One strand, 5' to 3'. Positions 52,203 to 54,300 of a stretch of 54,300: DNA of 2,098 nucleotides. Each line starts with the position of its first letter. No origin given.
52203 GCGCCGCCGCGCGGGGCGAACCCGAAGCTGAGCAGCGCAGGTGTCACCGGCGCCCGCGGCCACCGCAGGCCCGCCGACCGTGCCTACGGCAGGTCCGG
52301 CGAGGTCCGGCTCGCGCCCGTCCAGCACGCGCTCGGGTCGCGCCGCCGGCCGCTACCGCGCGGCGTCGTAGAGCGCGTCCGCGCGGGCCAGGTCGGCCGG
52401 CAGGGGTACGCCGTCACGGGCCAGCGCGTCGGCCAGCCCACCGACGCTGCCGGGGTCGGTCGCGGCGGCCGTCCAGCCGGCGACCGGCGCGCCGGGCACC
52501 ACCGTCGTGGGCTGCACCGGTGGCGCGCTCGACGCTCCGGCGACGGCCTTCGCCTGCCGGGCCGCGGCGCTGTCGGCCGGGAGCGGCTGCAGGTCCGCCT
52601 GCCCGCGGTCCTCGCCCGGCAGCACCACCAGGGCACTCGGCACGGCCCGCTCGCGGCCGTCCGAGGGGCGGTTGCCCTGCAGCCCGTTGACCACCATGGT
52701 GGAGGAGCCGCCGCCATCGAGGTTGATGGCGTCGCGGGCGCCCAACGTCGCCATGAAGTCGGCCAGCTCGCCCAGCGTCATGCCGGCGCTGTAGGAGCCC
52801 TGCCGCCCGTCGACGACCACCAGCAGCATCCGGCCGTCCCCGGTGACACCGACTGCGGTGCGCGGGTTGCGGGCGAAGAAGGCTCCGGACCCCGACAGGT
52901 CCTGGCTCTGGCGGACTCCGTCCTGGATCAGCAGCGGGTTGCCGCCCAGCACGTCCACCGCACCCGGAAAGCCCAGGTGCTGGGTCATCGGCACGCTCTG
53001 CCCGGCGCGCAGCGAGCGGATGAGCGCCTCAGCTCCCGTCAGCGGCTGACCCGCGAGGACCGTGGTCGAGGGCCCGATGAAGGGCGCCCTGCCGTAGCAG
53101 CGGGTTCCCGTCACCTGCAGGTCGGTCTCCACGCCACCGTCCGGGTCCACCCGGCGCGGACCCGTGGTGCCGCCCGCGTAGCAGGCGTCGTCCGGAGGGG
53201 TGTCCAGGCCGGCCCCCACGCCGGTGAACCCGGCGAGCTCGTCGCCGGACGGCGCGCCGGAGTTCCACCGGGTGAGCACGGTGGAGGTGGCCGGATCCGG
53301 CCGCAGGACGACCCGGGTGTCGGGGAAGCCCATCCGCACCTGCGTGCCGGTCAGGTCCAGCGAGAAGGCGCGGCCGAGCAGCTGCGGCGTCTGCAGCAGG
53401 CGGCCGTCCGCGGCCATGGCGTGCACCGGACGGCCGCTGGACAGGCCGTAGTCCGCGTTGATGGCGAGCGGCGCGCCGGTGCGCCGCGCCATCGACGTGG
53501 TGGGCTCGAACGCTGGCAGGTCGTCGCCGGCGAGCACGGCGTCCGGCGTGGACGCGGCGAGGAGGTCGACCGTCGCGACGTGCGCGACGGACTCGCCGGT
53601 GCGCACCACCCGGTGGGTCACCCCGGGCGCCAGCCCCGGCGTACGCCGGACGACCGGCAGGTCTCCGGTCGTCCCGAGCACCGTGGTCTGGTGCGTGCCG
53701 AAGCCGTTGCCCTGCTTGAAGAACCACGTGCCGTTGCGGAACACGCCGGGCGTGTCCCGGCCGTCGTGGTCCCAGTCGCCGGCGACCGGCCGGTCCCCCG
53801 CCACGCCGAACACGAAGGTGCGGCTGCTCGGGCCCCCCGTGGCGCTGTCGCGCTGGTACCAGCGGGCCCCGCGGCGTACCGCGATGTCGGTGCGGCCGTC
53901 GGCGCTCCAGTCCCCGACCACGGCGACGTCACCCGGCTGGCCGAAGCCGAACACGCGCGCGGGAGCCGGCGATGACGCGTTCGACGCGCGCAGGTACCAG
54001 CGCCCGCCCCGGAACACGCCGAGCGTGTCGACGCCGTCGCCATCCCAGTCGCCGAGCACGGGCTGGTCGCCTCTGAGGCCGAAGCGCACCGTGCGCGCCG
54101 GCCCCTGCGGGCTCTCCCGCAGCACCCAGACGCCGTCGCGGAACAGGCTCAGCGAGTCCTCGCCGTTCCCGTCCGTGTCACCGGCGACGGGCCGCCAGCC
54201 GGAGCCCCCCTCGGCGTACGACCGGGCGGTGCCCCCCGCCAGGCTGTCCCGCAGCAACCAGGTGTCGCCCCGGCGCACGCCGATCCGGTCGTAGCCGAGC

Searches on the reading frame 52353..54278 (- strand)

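Call 89: search_protein_families(library=pfam, proteins=[window:52353-54278:-], max_evalue=0.00001)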
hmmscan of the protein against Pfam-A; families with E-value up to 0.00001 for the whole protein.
window:52353-54278:- (641 aa): 1 family
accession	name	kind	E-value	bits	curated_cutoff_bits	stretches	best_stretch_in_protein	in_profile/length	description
PF09992.14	NAGPA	-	3.1e-37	128.8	25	1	420-552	42-168/169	Phosphodiester glycosidase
